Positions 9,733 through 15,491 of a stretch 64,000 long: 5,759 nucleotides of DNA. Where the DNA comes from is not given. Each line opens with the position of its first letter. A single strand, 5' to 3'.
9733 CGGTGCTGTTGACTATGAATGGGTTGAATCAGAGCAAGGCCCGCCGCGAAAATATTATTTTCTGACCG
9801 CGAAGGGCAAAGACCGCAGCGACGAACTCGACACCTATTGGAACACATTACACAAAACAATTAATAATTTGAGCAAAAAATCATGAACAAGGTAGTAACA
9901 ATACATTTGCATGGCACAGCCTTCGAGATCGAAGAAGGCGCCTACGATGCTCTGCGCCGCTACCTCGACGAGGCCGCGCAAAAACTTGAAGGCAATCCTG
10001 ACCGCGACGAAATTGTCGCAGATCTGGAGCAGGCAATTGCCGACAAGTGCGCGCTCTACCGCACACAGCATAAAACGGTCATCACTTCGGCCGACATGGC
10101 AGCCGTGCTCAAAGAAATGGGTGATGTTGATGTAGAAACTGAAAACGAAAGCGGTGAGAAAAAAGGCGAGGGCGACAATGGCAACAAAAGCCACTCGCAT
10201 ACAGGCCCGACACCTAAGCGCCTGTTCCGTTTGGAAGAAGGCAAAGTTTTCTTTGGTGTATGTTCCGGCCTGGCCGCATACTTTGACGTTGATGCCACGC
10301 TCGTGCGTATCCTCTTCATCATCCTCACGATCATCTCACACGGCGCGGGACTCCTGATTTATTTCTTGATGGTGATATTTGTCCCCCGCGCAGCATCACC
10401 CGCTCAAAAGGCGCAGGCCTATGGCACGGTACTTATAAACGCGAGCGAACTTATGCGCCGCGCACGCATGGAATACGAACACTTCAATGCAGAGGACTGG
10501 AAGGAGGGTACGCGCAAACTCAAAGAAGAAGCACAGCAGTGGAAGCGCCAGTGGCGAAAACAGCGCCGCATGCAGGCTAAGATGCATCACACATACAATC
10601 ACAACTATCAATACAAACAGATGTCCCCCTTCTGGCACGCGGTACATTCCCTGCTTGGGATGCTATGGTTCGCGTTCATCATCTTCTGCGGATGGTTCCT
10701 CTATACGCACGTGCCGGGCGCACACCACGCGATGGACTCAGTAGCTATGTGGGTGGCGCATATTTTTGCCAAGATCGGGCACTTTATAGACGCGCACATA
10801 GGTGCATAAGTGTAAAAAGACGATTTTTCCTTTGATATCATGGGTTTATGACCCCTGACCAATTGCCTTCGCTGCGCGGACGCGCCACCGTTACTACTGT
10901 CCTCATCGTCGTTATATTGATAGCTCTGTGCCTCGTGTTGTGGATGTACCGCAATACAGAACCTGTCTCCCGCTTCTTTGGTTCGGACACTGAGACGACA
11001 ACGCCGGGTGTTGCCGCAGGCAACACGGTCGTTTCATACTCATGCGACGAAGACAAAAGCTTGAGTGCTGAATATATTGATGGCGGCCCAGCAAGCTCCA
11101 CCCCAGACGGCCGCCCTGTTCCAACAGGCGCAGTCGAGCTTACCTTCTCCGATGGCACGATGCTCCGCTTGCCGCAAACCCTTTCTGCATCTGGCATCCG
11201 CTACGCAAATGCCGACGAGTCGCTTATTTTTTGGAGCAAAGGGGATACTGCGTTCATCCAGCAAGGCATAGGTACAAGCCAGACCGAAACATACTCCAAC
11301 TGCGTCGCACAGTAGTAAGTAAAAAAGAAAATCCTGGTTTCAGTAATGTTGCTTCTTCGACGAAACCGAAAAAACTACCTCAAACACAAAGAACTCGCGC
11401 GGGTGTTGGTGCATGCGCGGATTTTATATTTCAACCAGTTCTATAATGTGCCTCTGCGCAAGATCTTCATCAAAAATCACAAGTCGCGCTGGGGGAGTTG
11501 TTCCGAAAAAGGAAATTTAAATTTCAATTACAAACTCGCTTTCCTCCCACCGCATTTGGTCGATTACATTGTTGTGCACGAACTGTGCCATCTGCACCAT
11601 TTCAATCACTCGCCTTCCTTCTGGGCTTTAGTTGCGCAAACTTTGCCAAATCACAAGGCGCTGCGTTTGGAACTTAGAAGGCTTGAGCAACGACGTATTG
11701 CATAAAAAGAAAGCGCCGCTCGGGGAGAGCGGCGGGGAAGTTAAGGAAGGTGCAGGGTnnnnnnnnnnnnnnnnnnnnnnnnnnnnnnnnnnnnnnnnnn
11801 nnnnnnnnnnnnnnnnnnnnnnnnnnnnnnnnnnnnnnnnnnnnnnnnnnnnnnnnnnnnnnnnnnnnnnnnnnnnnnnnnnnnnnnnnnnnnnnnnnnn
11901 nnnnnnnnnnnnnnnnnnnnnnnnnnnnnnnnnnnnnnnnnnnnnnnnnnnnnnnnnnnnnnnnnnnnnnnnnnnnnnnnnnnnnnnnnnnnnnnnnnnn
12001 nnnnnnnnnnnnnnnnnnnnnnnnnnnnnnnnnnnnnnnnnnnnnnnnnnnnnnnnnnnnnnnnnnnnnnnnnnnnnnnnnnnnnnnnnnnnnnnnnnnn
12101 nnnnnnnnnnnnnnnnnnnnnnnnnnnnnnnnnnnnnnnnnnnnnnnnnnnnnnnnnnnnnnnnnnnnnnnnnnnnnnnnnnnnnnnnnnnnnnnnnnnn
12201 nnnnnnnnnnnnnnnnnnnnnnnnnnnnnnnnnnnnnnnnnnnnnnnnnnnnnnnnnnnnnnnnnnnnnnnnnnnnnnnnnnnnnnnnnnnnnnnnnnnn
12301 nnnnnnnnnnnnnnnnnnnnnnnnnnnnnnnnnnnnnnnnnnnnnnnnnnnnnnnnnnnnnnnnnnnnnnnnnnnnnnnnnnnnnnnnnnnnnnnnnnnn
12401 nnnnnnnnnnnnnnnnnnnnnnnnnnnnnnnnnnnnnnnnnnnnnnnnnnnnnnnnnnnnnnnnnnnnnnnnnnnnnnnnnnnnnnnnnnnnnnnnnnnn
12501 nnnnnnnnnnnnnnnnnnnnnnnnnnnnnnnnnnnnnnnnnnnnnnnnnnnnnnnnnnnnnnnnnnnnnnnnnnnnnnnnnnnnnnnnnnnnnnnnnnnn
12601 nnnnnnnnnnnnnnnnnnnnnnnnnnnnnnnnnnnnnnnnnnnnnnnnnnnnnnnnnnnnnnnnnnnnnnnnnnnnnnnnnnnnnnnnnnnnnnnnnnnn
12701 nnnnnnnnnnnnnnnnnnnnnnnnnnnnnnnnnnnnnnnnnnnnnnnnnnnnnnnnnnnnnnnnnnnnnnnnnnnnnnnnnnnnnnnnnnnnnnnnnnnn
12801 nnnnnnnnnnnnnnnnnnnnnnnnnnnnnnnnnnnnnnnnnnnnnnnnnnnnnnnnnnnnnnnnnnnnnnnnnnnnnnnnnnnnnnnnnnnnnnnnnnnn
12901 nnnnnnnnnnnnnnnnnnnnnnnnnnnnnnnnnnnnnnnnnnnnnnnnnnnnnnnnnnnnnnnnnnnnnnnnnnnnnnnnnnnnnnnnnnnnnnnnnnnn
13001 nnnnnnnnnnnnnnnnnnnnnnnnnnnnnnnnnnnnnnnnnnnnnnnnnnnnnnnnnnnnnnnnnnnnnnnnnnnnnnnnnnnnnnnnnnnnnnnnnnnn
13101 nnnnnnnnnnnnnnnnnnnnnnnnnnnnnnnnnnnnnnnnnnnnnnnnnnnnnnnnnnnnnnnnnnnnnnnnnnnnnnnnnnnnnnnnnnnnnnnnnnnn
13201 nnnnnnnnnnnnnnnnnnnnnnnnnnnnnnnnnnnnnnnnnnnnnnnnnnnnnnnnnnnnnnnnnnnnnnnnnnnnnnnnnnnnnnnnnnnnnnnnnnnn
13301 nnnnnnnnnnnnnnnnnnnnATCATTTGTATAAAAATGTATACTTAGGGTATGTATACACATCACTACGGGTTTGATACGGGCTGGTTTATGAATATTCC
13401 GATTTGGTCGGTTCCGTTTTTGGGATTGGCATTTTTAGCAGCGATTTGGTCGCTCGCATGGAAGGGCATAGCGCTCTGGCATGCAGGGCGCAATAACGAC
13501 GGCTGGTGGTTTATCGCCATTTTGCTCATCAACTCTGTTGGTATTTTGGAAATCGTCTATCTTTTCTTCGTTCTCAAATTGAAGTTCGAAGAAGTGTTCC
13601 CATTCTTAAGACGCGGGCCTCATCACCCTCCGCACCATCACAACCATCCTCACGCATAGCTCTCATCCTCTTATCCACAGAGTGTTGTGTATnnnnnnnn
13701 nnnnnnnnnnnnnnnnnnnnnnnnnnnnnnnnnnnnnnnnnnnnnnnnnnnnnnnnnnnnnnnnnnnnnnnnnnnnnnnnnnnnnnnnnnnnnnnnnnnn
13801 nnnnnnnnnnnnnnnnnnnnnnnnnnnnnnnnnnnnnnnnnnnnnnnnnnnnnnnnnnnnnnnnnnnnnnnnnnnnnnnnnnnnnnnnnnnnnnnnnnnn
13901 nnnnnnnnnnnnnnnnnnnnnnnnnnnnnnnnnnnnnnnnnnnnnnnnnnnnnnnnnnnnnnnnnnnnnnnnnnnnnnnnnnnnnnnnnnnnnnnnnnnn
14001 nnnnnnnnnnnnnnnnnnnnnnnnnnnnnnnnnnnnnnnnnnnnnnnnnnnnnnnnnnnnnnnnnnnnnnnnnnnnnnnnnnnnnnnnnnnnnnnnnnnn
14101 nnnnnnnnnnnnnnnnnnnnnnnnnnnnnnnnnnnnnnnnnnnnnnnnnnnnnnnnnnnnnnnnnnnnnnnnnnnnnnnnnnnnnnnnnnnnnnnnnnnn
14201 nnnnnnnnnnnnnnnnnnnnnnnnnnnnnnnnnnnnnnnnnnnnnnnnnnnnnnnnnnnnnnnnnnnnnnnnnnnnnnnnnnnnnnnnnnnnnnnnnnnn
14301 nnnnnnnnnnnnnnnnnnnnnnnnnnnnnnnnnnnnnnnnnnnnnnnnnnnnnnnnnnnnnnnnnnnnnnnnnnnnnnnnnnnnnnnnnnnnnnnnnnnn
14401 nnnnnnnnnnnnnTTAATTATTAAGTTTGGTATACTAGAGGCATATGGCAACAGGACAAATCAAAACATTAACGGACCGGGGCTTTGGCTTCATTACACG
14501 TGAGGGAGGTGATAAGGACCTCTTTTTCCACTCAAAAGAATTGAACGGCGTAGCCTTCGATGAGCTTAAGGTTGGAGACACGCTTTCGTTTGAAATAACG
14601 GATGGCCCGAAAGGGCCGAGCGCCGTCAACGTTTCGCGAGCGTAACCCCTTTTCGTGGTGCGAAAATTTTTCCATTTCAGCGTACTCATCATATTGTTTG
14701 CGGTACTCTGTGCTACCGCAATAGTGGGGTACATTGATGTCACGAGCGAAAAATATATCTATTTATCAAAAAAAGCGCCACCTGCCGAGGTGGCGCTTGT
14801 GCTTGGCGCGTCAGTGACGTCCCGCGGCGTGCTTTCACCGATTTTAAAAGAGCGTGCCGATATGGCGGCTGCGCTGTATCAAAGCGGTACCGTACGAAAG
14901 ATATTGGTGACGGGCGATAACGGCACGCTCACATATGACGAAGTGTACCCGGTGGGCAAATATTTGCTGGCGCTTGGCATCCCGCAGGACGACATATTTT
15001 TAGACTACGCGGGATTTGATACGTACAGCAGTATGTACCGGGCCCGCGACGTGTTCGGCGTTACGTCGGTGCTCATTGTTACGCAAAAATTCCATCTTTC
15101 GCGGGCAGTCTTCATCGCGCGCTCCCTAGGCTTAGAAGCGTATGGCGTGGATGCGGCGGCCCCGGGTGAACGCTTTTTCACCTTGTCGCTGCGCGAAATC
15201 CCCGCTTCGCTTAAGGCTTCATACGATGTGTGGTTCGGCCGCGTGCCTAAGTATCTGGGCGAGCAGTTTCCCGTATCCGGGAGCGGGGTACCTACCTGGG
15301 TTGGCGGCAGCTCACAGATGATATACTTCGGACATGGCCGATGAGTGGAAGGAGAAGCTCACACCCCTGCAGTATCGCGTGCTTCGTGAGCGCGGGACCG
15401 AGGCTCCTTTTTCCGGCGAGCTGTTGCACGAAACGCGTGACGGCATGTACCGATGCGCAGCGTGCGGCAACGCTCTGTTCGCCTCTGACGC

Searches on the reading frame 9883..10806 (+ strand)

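Call 67: search_protein_families(library=pfam, proteins=[window:9883-10806:+], max_evalue=0.001)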
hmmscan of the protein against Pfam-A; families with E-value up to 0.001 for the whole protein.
window:9883-10806:+ (308 aa): 2 families
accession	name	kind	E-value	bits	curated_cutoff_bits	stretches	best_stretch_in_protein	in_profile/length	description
PF04024.17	PspC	-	9.6e-20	70.6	25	1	112-169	1-57/58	PspC domain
PF22564.2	HAAS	-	0.0001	23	27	1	27-82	2-49/55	HAAS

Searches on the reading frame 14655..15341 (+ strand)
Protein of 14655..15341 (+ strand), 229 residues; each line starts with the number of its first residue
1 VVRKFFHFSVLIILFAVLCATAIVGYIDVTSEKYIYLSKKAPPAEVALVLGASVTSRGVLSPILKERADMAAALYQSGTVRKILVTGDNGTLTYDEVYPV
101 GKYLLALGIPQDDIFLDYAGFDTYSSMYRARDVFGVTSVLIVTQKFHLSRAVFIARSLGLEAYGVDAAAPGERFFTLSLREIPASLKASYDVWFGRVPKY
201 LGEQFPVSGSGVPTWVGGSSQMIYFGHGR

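Call 67: search_protein_families(library=pfam, proteins=[window:14655-15341:+], max_evalue=0.001)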
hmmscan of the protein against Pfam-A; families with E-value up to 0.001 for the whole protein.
window:14655-15341:+ (229 aa): 1 family
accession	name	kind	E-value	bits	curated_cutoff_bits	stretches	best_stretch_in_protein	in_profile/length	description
PF02698.23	DUF218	-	2.8e-22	79.5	27.6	1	46-165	2-105/133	DUF218 domain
